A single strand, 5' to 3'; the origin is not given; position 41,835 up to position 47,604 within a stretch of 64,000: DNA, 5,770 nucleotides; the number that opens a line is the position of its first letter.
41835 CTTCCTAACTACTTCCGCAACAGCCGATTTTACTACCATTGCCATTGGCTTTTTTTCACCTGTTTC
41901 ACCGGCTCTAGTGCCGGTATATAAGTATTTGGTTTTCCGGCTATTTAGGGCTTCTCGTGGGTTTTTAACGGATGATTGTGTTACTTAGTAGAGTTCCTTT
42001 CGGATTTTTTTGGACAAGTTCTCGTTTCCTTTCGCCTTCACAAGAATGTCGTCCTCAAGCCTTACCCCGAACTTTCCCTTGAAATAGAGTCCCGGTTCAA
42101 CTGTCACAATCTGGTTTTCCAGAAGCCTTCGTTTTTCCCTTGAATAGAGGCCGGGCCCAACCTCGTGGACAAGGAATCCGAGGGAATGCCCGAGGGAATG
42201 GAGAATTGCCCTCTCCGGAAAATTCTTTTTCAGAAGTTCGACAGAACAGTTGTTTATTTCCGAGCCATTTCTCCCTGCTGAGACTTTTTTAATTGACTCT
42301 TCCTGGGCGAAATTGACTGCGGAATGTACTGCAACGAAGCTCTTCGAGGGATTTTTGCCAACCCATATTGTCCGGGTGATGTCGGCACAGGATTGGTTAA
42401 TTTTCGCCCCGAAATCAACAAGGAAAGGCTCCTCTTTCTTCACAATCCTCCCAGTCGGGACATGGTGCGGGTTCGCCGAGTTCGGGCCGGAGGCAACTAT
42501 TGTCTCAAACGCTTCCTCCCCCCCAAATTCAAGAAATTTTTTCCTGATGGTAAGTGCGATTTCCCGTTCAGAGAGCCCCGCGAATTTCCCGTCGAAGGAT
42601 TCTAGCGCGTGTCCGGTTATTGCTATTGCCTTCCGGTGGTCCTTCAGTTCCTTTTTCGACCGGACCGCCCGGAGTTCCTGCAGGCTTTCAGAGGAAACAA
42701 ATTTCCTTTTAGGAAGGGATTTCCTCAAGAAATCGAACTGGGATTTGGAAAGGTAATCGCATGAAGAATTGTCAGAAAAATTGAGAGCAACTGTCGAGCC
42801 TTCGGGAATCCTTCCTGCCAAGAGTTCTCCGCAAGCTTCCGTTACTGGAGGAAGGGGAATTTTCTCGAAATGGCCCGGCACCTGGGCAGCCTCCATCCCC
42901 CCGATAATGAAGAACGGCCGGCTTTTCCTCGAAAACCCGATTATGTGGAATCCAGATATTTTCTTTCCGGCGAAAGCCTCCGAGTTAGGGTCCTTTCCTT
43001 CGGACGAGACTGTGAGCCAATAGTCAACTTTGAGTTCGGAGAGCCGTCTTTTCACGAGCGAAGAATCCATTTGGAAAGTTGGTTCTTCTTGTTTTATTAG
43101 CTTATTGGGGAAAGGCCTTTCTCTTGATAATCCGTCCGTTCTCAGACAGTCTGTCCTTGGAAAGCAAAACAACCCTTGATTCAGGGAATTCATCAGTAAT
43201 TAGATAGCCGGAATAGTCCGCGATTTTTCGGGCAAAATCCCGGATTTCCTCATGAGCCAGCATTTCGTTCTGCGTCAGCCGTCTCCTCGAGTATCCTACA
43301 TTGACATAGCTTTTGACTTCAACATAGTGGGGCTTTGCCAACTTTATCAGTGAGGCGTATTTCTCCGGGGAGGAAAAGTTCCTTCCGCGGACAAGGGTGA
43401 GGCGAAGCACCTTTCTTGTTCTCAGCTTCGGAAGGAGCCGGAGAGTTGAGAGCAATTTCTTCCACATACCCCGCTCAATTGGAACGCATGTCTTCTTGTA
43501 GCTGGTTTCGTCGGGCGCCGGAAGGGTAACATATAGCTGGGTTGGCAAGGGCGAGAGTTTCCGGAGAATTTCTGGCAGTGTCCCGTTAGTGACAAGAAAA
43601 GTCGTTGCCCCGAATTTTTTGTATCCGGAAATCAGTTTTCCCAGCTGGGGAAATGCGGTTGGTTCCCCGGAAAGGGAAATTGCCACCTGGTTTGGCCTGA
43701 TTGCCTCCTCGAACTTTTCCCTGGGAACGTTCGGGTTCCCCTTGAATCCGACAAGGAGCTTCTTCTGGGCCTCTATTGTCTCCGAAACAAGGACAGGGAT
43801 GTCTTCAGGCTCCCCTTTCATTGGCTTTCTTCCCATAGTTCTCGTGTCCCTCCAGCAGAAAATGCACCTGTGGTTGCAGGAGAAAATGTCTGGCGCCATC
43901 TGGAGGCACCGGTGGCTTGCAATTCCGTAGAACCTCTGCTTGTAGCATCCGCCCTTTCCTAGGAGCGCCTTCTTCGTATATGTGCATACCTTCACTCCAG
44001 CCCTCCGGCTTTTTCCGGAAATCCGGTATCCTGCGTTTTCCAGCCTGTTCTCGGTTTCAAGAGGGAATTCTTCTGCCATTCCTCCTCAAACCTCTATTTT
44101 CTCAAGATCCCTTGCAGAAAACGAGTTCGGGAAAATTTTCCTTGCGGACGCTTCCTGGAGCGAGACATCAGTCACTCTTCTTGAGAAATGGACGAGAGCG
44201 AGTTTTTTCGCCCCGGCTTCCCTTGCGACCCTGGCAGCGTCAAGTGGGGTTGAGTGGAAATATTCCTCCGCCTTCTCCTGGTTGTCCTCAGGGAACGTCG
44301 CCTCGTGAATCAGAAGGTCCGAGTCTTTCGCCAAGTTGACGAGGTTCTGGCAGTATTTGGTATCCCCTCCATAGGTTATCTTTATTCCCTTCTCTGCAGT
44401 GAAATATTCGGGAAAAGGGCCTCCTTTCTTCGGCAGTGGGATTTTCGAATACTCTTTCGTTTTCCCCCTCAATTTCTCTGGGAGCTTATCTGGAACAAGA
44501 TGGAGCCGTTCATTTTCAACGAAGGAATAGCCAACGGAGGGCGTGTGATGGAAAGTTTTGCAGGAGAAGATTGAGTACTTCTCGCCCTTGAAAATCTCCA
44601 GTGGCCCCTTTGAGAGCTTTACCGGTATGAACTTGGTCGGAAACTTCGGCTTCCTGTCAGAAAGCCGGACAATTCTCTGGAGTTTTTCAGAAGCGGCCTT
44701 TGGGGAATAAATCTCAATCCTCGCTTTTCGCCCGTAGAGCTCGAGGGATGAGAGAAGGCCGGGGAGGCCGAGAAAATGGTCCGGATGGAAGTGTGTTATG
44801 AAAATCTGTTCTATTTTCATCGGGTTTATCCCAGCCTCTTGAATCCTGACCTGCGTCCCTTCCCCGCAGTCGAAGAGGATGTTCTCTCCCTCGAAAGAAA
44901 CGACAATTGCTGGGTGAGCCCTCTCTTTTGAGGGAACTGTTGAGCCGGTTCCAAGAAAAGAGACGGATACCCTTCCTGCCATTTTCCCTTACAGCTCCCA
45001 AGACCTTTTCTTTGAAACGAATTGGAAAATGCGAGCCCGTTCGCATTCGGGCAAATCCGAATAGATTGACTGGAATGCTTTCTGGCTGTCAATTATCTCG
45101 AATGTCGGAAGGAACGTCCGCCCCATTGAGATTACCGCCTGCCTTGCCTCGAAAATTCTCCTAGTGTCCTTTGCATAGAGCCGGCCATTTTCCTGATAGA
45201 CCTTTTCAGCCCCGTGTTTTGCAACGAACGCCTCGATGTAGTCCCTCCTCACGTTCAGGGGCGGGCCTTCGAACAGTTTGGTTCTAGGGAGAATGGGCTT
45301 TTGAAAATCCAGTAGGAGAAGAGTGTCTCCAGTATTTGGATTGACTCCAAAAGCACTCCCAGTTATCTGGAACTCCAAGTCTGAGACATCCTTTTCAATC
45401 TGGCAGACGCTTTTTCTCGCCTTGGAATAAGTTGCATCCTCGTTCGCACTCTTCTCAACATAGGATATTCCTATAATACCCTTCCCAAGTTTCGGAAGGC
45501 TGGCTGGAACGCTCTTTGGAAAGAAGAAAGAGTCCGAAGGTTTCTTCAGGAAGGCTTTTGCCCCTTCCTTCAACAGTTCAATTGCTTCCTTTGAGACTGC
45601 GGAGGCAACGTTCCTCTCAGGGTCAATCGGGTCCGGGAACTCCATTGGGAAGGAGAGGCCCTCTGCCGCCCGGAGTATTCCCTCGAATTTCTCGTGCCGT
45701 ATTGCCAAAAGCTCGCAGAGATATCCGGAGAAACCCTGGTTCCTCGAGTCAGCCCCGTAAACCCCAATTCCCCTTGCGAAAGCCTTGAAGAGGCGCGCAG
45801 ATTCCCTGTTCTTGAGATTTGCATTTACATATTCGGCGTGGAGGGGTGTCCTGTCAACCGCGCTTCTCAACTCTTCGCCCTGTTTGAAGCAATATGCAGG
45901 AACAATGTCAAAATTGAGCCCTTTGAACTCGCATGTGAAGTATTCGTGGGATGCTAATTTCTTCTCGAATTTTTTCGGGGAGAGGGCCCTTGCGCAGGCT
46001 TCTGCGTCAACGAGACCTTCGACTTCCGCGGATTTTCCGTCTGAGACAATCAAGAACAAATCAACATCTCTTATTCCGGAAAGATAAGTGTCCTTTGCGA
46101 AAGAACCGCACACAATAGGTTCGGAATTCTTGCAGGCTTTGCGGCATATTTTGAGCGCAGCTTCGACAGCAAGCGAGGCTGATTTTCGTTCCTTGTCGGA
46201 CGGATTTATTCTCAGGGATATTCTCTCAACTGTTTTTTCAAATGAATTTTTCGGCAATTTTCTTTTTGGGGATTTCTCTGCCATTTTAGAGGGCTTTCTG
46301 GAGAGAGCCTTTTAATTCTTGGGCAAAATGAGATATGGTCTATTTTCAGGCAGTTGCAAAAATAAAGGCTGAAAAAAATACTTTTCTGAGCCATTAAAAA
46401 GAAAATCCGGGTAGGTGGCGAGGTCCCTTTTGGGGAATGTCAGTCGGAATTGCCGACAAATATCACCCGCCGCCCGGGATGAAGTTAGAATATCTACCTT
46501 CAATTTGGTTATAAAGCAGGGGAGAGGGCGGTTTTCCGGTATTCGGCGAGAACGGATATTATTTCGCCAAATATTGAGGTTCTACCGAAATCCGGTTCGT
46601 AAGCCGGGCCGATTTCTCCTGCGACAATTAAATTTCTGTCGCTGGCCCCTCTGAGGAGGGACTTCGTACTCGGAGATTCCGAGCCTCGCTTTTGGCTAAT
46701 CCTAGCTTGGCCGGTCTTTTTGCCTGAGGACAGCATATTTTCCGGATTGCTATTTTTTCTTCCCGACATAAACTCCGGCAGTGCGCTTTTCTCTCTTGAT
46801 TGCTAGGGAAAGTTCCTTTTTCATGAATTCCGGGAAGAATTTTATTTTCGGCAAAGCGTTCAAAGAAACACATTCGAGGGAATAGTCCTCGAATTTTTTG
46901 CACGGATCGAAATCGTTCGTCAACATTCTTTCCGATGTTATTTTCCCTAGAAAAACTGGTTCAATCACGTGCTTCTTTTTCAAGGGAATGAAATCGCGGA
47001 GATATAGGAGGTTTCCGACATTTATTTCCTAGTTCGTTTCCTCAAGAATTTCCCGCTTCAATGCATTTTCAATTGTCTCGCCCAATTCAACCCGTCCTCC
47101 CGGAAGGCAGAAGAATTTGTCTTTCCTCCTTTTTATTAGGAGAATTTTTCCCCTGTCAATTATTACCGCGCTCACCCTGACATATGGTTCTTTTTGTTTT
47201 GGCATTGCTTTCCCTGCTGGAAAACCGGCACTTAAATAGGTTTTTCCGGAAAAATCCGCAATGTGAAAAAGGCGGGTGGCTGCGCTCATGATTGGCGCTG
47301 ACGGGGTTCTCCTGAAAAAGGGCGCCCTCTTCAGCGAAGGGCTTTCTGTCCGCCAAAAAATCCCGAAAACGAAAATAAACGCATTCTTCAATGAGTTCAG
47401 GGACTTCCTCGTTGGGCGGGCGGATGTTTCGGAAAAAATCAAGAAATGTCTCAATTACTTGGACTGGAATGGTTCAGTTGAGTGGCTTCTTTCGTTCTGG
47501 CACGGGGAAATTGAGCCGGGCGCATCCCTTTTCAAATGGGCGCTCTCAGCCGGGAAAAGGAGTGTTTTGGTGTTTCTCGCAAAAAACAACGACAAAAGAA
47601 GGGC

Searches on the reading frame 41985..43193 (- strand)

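Call 32: search_protein_families(library=pfam, proteins=[window:41985-43193:-], max_evalue=0.001)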
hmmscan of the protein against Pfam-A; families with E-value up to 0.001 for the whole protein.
window:41985-43193:- (402 aa): 1 family
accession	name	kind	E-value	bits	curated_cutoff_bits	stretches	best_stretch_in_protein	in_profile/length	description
PF00557.29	Peptidase_M24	-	5.4e-47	160.7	23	1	186-386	3-207/208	Metallopeptidase family M24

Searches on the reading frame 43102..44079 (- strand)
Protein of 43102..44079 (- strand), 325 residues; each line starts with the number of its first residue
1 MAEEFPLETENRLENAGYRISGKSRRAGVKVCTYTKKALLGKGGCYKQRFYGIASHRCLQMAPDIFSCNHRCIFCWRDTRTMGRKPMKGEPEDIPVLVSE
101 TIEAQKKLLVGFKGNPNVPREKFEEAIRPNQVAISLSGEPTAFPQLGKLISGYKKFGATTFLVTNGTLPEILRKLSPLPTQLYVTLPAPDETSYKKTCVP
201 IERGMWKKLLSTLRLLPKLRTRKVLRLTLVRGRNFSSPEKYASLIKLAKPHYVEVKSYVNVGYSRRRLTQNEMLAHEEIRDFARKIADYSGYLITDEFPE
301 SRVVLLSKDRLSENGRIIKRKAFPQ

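Call 32: search_protein_families(library=pfam, proteins=[window:43102-44079:-], max_evalue=0.001)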
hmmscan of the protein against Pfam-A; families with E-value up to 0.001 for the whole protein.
window:43102-44079:- (325 aa): 2 families
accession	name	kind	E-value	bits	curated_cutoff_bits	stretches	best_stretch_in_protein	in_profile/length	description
PF08608.17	Wyosine_form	-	8.4e-20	71.2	22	1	248-308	2-63/63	Wyosine base formation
PF04055.27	Radical_SAM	-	4.1e-15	56.8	29.5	1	68-244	7-165/166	Radical SAM superfamily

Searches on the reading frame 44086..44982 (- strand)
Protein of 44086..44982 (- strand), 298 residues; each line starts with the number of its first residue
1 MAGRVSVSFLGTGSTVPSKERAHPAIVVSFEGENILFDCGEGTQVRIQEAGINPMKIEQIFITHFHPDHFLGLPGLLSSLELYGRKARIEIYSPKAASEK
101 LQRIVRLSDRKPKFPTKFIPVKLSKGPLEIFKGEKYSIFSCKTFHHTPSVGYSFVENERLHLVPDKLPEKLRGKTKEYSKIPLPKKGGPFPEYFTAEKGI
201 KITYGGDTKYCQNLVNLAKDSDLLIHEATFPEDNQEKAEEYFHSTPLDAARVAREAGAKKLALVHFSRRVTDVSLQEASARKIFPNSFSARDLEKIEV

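Call 32: search_protein_families(library=pfam, proteins=[window:44086-44982:-], max_evalue=0.001)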
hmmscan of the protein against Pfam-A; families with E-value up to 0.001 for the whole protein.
window:44086-44982:- (298 aa): 4 families
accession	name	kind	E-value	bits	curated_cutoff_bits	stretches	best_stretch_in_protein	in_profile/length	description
PF12706.13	Lactamase_B_2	-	6.9e-19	68.7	27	2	34-154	2-130/200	Beta-lactamase superfamily domain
PF00753.33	Lactamase_B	-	2.8e-13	50.7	22.7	1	23-152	6-138/196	Metallo-beta-lactamase superfamily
PF13691.12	Lactamase_B_4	-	6.8e-09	35.7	27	1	15-66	4-56/63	tRNase Z endonuclease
PF23023.1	Anti-Pycsar_Apyc1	-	8.7e-06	25.8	50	1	7-95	5-91/250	Anti-Pycsar protein Apyc1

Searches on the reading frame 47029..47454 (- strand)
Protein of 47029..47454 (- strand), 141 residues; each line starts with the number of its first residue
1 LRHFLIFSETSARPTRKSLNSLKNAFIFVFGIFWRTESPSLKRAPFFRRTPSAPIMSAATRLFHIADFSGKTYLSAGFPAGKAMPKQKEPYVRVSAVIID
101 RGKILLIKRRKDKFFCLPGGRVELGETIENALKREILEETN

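Call 32: search_protein_families(library=pfam, proteins=[window:47029-47454:-], max_evalue=0.001)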
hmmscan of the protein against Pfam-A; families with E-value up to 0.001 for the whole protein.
window:47029-47454:- (141 aa): 1 family
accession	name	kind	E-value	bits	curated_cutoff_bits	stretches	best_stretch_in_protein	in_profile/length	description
PF00293.34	NUDIX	-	1.1e-11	45.3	21.1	1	92-141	4-57/134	NUDIX domain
